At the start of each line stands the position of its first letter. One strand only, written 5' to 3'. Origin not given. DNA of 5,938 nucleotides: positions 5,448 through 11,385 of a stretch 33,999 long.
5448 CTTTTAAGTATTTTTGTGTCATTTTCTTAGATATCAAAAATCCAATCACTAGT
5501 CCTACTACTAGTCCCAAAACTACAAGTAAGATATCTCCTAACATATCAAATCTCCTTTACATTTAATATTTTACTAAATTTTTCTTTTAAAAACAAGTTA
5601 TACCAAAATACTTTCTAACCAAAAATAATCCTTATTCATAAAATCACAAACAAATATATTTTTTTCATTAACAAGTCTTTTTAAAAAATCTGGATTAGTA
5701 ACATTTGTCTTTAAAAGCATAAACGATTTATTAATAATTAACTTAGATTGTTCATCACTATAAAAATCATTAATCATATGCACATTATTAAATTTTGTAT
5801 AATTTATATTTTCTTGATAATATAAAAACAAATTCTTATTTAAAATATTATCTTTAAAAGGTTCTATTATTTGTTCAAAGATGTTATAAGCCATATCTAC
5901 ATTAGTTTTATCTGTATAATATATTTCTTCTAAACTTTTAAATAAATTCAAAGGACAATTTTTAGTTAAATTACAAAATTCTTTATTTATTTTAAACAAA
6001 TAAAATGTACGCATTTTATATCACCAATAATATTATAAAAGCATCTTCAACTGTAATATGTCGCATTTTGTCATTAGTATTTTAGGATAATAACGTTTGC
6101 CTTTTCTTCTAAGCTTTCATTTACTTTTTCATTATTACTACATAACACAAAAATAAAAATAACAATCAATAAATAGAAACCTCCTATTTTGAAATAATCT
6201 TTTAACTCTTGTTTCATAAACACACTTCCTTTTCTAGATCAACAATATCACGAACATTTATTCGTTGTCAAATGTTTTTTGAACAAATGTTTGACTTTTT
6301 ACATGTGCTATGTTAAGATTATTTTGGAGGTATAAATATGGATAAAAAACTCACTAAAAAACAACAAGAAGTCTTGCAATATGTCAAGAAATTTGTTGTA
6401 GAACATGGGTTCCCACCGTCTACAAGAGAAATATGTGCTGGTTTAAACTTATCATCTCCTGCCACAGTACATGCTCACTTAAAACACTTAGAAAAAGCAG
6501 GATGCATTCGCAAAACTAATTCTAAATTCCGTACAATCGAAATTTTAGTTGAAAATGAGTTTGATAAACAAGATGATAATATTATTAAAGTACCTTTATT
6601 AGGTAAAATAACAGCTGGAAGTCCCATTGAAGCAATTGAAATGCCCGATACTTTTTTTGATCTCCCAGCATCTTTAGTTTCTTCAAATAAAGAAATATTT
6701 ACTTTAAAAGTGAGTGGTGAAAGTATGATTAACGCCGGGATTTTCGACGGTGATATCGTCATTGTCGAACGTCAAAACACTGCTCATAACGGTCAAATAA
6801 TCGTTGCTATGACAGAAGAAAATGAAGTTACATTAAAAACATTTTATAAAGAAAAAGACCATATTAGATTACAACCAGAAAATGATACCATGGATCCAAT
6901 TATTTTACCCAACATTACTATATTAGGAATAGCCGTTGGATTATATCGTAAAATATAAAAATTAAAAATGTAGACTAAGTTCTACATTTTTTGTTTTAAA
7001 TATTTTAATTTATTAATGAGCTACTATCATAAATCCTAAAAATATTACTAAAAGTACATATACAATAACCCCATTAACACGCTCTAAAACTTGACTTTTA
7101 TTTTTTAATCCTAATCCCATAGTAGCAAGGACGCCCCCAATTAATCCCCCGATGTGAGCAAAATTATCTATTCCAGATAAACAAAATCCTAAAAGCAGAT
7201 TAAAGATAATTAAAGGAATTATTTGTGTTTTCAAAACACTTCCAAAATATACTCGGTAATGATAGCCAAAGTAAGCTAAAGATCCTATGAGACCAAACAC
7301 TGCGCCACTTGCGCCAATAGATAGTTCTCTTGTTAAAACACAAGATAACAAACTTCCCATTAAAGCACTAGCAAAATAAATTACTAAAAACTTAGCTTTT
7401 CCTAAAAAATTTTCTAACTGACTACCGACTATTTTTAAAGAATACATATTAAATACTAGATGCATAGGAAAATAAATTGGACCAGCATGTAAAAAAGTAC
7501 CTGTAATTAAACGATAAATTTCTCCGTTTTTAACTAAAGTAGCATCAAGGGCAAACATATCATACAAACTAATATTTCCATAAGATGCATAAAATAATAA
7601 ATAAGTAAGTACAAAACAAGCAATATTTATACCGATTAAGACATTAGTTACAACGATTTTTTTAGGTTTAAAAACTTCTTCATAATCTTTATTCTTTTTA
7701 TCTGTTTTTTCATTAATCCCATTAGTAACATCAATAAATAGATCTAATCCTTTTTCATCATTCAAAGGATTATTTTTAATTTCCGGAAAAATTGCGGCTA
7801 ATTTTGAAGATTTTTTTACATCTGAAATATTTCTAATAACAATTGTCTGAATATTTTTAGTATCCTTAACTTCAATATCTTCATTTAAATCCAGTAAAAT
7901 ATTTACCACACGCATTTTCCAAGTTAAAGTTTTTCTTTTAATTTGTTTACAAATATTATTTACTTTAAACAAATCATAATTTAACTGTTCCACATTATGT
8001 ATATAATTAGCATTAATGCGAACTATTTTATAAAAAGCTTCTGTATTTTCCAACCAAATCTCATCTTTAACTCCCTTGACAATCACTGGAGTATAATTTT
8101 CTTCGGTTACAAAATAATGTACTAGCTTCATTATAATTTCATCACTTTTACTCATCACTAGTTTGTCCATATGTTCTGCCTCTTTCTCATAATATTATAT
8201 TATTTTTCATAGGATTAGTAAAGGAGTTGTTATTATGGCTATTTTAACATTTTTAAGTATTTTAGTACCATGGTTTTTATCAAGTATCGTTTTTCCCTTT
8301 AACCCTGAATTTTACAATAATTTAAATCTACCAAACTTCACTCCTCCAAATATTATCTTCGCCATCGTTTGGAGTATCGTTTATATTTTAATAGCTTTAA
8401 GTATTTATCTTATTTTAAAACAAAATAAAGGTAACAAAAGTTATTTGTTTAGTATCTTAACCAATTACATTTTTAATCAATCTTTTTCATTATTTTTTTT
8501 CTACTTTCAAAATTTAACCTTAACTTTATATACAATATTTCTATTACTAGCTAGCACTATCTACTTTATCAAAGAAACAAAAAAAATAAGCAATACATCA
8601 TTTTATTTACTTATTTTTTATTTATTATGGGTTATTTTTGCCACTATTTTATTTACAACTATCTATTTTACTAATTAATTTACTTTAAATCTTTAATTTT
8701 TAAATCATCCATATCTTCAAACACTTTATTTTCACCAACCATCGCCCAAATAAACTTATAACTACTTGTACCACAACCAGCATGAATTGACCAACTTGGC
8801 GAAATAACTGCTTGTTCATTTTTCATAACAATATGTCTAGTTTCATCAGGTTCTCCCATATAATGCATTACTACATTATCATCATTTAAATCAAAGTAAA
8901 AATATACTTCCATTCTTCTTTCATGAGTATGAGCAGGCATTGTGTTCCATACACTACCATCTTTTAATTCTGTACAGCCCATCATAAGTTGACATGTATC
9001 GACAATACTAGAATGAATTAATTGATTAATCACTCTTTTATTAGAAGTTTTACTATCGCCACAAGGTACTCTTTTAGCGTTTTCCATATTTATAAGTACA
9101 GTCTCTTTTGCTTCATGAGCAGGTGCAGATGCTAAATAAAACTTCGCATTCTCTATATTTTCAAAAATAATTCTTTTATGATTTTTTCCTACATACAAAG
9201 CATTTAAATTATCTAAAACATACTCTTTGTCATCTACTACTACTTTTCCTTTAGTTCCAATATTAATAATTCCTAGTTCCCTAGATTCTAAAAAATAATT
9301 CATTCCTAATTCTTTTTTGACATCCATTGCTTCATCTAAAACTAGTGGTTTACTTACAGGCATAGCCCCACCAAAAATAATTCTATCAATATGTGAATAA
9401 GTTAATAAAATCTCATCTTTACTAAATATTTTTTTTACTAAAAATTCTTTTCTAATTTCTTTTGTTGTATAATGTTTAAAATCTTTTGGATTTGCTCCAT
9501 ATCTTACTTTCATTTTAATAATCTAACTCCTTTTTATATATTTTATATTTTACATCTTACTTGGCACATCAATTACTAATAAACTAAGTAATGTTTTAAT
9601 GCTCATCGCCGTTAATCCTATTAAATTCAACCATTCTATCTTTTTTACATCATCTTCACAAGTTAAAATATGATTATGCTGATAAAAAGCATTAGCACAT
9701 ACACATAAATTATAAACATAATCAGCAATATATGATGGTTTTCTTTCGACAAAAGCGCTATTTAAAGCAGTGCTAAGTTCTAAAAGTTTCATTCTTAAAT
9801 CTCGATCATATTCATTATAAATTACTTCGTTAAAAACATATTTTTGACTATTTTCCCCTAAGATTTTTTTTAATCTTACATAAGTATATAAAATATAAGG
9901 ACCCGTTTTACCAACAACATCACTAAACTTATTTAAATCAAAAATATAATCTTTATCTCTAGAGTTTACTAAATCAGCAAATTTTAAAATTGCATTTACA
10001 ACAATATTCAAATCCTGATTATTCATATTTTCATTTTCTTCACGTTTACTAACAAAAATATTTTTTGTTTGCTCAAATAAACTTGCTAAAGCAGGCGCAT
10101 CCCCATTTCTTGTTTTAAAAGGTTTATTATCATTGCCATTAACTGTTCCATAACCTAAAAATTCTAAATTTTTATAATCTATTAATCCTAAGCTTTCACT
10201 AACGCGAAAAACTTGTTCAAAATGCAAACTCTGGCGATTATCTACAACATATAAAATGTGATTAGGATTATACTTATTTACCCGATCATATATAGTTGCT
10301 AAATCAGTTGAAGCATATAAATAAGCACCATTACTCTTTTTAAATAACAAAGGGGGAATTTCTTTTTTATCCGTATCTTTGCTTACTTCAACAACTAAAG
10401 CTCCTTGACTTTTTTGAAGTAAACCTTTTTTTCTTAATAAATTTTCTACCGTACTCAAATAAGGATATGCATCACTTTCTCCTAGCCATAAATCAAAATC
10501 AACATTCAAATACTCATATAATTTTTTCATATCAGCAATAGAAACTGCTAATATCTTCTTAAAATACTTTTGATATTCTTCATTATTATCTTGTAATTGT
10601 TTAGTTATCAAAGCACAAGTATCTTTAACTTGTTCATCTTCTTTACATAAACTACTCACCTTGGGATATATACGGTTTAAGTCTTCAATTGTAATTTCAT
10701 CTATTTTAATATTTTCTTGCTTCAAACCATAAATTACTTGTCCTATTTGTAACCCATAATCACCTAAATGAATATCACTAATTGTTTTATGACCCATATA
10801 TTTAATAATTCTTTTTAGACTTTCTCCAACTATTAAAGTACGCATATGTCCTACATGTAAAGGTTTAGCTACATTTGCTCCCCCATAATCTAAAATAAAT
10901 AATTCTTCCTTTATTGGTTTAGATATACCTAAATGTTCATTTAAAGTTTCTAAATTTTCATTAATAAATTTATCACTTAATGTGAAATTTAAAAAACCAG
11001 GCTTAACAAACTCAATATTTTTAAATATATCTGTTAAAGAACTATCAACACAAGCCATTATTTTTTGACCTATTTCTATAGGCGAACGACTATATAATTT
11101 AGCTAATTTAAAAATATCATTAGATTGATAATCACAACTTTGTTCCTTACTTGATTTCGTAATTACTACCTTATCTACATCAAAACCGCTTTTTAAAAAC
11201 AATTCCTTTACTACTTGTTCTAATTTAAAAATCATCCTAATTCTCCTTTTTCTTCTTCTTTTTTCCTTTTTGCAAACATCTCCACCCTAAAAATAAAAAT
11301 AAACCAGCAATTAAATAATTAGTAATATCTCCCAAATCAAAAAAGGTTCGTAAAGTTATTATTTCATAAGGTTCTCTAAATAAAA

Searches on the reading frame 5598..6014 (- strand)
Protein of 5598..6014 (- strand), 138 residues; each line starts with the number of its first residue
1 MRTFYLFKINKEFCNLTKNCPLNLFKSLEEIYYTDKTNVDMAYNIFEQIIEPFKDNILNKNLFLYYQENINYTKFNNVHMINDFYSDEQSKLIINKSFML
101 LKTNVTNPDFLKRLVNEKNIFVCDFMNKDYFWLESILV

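Call 14: search_protein_families(library=pfam, proteins=[window:5598-6014:-], max_evalue=0.01)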
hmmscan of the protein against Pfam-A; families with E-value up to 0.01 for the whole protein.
window:5598-6014:- (138 aa): 1 family
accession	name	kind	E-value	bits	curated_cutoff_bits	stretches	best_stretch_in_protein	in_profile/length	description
PF10747.14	SirA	-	4.6e-06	27.6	26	1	2-136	1-139/140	Sporulation inhibitor of replication protein SirA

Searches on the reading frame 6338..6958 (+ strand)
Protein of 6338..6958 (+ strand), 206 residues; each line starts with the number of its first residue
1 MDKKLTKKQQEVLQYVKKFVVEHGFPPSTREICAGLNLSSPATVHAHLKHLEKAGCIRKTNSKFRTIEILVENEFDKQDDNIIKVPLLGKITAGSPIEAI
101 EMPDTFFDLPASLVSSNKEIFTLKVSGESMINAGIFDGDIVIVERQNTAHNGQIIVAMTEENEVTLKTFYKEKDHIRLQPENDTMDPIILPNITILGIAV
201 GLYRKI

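Call 14: search_protein_families(library=pfam, proteins=[window:6338-6958:+], max_evalue=0.01)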
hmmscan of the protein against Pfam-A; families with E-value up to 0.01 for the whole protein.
window:6338-6958:+ (206 aa): 6 families
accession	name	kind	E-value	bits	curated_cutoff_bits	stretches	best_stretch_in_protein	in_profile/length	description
PF00717.28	Peptidase_S24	-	6.8e-34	116.5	23.3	1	86-200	1-116/116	Peptidase S24-like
PF01726.22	LexA_DNA_bind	-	1.7e-20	73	23.7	1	3-66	2-65/65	LexA DNA binding domain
PF13412.12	HTH_24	-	0.0013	18.7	21.9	1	28-58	19-48/48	Winged helix-turn-helix DNA-binding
PF12802.13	MarR_2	-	0.0018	18.8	27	1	23-62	16-55/61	MarR family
PF01022.26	HTH_5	-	0.0057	17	22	1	29-58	18-46/47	Bacterial regulatory protein, arsR family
PF00196.25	GerE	-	0.0099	15.9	23.5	0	4-51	2-41/57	Bacterial regulatory proteins, luxR family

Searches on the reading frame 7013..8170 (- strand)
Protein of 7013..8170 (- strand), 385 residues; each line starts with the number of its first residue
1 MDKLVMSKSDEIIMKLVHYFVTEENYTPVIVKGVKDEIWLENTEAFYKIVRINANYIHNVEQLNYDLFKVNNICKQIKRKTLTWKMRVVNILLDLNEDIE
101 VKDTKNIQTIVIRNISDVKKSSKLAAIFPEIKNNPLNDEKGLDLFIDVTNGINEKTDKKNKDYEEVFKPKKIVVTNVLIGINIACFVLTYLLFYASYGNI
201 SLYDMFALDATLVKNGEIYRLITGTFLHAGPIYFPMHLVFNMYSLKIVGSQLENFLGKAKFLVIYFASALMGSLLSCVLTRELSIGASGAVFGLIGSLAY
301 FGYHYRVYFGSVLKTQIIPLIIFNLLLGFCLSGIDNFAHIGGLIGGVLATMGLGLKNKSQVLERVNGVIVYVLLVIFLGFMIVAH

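Call 13: search_protein_families(library=pfam, proteins=[window:7013-8170:-], max_evalue=0.01)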
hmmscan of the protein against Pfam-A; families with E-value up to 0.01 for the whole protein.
window:7013-8170:- (385 aa): 1 family
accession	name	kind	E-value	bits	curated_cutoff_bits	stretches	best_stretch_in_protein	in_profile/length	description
PF01694.28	Rhomboid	-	2.8e-32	112.3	22.6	1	216-353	2-140/143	Rhomboid domain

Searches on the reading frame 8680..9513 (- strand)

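Call 13: search_protein_families(library=pfam, proteins=[window:8680-9513:-], max_evalue=0.01)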
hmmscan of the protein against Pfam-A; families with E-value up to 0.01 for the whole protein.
window:8680-9513:- (277 aa): 1 family
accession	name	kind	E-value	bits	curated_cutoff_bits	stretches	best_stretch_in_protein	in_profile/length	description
PF04962.18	KduI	-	4e-29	102.2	23.9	1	65-270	35-256/262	KduI/IolB family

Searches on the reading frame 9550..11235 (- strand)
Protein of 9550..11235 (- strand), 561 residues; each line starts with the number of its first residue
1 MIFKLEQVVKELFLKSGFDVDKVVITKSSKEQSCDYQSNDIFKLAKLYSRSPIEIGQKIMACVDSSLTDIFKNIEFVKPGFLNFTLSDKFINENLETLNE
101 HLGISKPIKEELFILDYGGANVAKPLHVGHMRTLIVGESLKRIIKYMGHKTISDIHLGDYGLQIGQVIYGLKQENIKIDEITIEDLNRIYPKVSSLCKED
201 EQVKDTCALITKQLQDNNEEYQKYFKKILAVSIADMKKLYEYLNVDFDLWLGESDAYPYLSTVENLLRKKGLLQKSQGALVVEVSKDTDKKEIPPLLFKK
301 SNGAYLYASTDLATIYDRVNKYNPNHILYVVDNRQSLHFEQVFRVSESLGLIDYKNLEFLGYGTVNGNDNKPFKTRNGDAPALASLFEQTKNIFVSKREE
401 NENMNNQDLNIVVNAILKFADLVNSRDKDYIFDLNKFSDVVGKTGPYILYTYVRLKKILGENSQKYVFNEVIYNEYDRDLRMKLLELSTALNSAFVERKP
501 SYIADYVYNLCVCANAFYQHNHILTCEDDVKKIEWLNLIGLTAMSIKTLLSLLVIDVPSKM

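Call 13: search_protein_families(library=pfam, proteins=[window:9550-11235:-], max_evalue=0.01)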
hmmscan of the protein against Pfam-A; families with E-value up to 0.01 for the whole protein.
window:9550-11235:- (561 aa): 3 families
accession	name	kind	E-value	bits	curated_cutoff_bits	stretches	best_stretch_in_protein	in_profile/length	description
PF00750.26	tRNA-synt_1d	-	5.1e-64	216.9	23.3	1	109-433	18-348/349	tRNA synthetases class I (R), catalytic domain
PF05746.21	DALR_1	-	1.2e-15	58.1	22.3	1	448-561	1-117/117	DALR anticodon binding domain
PF03485.21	Arg_tRNA_synt_N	-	1e-14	55.3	21.5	1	5-86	7-85/85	Arginyl tRNA synthetase N terminal domain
